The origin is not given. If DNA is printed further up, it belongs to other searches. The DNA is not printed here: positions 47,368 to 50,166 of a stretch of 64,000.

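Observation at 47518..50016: Secreted protein with a novel-looking [YF]NPYTG repeat array and a terminal poly-Gly/Trp tail.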

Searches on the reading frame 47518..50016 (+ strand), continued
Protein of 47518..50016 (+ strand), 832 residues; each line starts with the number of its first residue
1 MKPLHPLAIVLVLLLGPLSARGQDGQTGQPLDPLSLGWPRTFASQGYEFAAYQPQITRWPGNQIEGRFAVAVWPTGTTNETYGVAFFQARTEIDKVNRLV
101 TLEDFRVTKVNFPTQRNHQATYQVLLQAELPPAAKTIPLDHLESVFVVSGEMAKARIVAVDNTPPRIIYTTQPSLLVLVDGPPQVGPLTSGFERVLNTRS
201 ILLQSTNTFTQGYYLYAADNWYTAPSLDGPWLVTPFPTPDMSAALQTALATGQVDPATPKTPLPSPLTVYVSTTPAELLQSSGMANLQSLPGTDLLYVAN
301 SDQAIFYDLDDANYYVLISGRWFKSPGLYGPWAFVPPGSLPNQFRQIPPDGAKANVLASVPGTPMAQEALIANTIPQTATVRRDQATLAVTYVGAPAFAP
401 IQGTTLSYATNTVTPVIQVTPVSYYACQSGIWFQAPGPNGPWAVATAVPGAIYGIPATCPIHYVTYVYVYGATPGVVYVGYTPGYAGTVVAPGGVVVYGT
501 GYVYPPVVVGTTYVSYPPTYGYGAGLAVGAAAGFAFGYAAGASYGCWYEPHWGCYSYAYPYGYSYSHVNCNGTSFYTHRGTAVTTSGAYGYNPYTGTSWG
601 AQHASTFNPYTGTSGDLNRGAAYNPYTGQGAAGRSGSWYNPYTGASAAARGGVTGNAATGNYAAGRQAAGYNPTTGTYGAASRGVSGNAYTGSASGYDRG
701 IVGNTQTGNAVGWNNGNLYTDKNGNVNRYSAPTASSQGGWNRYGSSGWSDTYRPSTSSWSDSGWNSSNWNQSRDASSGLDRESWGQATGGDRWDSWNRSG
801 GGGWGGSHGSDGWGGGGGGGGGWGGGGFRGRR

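Call 36: predict_structure(alignment_id=A2)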
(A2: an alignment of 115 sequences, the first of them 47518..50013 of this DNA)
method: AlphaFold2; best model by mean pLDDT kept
length: 832 residues; sequences in the alignment: 115
mean_pLDDT: 71.7   pTM: 0.59
mean pLDDT of the five models: 71.7, 70.8, 69.9, 68.9, 68.0
residues with pLDDT >= 90: 219; 70-90: 321; 50-70: 96; < 50: 196
segments of 3 or more residues with pLDDT < 50: 1-33, 523-541, 554-587, 608-610, 731-740, 746-749, 751-832
pLDDT, mean of each block of 10 residues (from residue 1): 36 38 35 56 92 79 85 90 92 69 90 94 92 72 63 70 92 90 92 92 93 94 94 92 94 83 88 90 93 93 91 92 95 94 89 79 78 71 85 90 94 91 90 95 92 90 83 80 67 80 81 75 43 37 62 46 41 37 41 57 53 66 73 79 79 78 83 82 83 82 78 70 50 44 49 31 26 27 29 31 29 30 27 29
secondary structure, 60 per line:
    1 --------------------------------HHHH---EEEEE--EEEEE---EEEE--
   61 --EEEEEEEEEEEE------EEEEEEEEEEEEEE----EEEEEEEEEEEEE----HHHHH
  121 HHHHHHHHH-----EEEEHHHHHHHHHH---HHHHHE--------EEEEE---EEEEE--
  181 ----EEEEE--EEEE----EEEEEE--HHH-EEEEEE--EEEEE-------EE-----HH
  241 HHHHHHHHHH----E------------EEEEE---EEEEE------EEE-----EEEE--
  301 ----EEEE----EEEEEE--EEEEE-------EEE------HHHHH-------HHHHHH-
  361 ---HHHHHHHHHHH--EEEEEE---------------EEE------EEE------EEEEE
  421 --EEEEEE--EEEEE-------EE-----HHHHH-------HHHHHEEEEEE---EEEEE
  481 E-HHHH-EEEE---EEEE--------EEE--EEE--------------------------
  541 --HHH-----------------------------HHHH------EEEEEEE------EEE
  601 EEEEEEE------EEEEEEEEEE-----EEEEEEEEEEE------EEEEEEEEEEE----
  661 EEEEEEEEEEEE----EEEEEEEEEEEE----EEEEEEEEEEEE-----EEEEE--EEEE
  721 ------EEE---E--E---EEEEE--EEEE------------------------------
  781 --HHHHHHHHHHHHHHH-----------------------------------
elements in order (helices of 4 or more, strands of 3 or more residues): H33-36 E40-44 E47-51 E55-58 E63-74 E81-94 E99-111 H116-129 E135-138 H139-148 H152-156 E166-170 E174-178 E185-189 E192-195 E200-205 E212-217 E220-224 H239-250 E268-272 E276-280 E287-289 E295-298 E305-308 E313-318 E321-325 E333-335 H342-346 H354-359 H364-374 E377-382 E398-400 E407-409 E416-420 E423-428 E431-435 H450-454 H462-466 E467-472 E476-481 H483-486 E488-491 E495-498 E507-509 E512-514 H575-578 E585-591 E598-607 E614-623 E629-639 E646-656 E661-672 E677-688 E693-704 E710-714 E717-720 E727-729 E740-744 E747-750 H783-797

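Call 38: fold_search(model_id=the predicted structure, library=pdb)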
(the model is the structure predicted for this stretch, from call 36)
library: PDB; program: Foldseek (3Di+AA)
matches with E <= 10: 575; with E <= 0.001: 0
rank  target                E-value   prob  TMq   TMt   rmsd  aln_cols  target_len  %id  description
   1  5nrl_P                1.9e-02  0.04  0.06  0.05  29.3       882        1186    5  Structure of a pre-catalytic spliceosome (released 2017-05-31)
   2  8h1r_A                2.0e-02  0.11  0.10  0.11  35.2       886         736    8  Crystal structure of LptDE-YifL complex (released 2023-10-25)
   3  3l6i_B                2.5e-02  1.00  0.10  0.38   5.0       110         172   14  Crystal structure of the uncharacterized lipoprotein yceb from e. coli at the resolution 2.0a. northeast structural ge (released 2010-01-26)
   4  9ea7                  3.6e-02  0.08  0.10  0.03  44.7       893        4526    8  The Structure of ApoB100 from Human Low-Density Lipoprotein (released 2024-12-18)
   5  5iv9_A                4.2e-02  0.05  0.07  0.08  37.0       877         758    7  The LPS Transporter LptDE from Klebsiella pneumoniae, full-length (released 2016-05-18)
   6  3l6i_A                4.4e-02  1.00  0.10  0.39   4.1       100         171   13  Crystal structure of the uncharacterized lipoprotein yceb from e. coli at the resolution 2.0a. northeast structural ge (released 2010-01-26)
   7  7lhi_C                5.2e-02  0.12  0.10  0.12  23.5       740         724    8  Cryo-EM structure of E. coli P pilus tip assembly intermediate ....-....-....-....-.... (released 2021-08-11)
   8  8h1r_D                9.5e-02  0.03  0.07  0.08  36.7       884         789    6  Crystal structure of LptDE-YifL complex (released 2023-10-25)
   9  3mgf_B                1.1e-01  0.16  0.06  0.15  17.5       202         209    9  Crystal Structure of Monomeric Kusabira-Orange (MKO), Orange-Emitting GFP-like Protein, at pH 7.5 (released 2011-03-16)
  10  2vqi_B                1.4e-01  0.07  0.10  0.16  29.4       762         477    8  Structure of the P pilus usher (PapC) translocation pore (released 2008-05-27)
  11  8ae1_A                2.0e-01  0.05  0.10  0.09  31.8       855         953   10  Structure of trimeric SlpA outer membrane protein (released 2022-11-30)
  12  8t8s_B                2.0e-01  0.04  0.08  0.09  27.3       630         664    7  Sortilin-PGRN peptide complex (released 2024-06-26)
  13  4yz3_A                2.1e-01  0.02  0.06  0.07  26.0       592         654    6  Crystal Structure of Streptococcus pneumoniae NanC, in complex with Oseltamivir. (released 2016-04-20)
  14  6i3y_F                2.2e-01  0.47  0.07  0.25  13.8       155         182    9  Crystal structure of the human mitochondrial PRELID1K58V-TRIAP1 complex with PS (released 2019-03-20)
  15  9e9r                  2.2e-01  0.04  0.10  0.03  43.3       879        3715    8  The Structure of ApoB100 from Human Low-Density Lipoprotein (released 2024-12-18)
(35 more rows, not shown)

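Call 43: search_protein_families(library=pfam, proteins=[L036:349-1212:+, L040:6557-7636:+, L039:3837-5345:+, L032:10976-12124:-, L030:2499-3581:-, L047:6488-7681:-, L049:10336-11685:+, L070:4582-6327:+, L080:6781-7647:+, L004:12902-13894:+], max_evalue=0.01)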
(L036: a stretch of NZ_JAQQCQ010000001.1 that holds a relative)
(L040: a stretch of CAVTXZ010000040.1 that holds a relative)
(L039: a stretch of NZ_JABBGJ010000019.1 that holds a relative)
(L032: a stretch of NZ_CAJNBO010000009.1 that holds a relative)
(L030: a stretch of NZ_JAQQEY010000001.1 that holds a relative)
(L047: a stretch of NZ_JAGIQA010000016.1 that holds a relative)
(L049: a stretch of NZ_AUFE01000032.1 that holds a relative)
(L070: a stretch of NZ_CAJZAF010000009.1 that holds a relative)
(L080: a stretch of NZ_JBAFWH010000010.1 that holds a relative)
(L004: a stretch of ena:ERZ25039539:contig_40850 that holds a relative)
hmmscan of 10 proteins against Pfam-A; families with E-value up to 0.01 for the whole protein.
L036:349-1212:+ (287 aa): 0 families

L040:6557-7636:+ (359 aa): 1 family
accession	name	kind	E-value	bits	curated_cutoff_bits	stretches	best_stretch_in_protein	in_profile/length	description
PF13557.12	Phenol_MetA_deg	-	3.3e-47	162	22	1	120-352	9-240/242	Putative MetA-pathway of phenol degradation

L039:3837-5345:+ (502 aa): 2 families
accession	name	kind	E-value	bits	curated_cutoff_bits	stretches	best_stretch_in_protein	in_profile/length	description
PF06863.17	DUF1254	-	5.7e-37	127.3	22.2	1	103-234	1-133/133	Protein of unknown function (DUF1254)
PF06742.16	DUF1214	-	2.6e-36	125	25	1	377-486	2-112/112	Protein of unknown function (DUF1214)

L032:10976-12124:- (382 aa): 4 families
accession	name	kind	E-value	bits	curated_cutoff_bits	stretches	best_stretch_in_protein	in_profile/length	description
PF01041.23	DegT_DnrJ_EryC1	-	6.9e-104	348.4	19.8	1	30-378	6-359/360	DegT/DnrJ/EryC1/StrS aminotransferase family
PF00155.27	Aminotran_1_2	-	7.9e-09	35.6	19.7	1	49-179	40-196/361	Aminotransferase class I and II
PF01053.26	Cys_Met_Meta_PP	-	1.3e-06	27.7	27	1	47-222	50-226/381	Cys/Met metabolism PLP-dependent enzyme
PF01212.27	Beta_elim_lyase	-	2.5e-06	27.5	27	1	51-281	34-272/288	Beta-eliminating lyase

L030:2499-3581:- (360 aa): 0 families

L047:6488-7681:- (397 aa): 2 families
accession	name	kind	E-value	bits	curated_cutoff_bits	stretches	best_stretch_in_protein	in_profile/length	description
PF00149.33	Metallophos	-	1.2e-15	58.9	21.5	1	170-338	2-190/191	Calcineurin-like phosphoesterase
PF12850.12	Metallophos_2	-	7.4e-06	26.5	27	1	171-337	3-117/154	Calcineurin-like phosphoesterase superfamily domain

L049:10336-11685:+ (449 aa): 3 families
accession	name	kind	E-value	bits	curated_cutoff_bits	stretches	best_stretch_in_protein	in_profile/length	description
PF16576.10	HlyD_D23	-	1.4e-13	51.1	30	1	97-329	15-214/214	Barrel-sandwich domain of CusB or HlyD membrane-fusion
PF13437.12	HlyD_3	-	3e-08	34.8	22.2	1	211-326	1-106/106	HlyD family secretion protein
PF00529.27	CusB_dom_1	-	1.5e-07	32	26.5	1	76-396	4-89/89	Cation efflux system protein CusB domain 1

L070:4582-6327:+ (581 aa): 15 families
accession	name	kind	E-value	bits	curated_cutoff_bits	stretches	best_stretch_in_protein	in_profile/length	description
PF00005.33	ABC_tran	-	2.8e-56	190.3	25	2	48-217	1-137/137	ABC transporter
PF13304.12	AAA_21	-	1.3e-15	58.7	27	2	187-249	236-304/304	AAA domain, putative AbiEii toxin, Type IV TA system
PF12848.13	ABC_tran_Xtn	-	1.6e-13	51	25.9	1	256-332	1-79/85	ABC transporter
PF02463.25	SMC_N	-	6e-08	32.8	40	0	187-252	135-206/220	RecF/RecN/SMC N terminal domain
PF01926.29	MMR_HSR1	-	4.1e-05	24.1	21.9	0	378-400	2-23/113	50S ribosome-binding GTPase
PF13555.12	AAA_29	-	0.00031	20.9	27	0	377-392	24-39/61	P-loop containing region of AAA domain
PF13476.12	AAA_23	-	0.00033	21.8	27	1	376-396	20-40/201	AAA domain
PF13401.12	AAA_22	-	0.00091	20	27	0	378-499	8-95/130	AAA domain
PF03193.22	RsgA_GTPase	-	0.0023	18.2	30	0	364-406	96-137/174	RsgA GTPase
PF13173.12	AAA_14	-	0.007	16.8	27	0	377-400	4-27/129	AAA domain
PF13175.12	AAA_15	-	0.007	16.5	32.1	0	62-79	27-44/374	AAA ATPase domain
PF13558.12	SbcC_Walker_B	-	0.0075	16.9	27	0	182-224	26-81/90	SbcC/RAD50-like, Walker B motif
PF13238.12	AAA_18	-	0.008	17.1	29.4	0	61-79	1-19/128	AAA domain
PF13671.12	AAA_33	-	0.0083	16.9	27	0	380-397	4-21/143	AAA domain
PF03308.22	MeaB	-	0.0096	15.4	23.1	0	47-77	22-52/273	Methylmalonyl Co-A mutase-associated GTPase MeaB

L080:6781-7647:+ (288 aa): 0 families

L004:12902-13894:+ (330 aa): 0 families
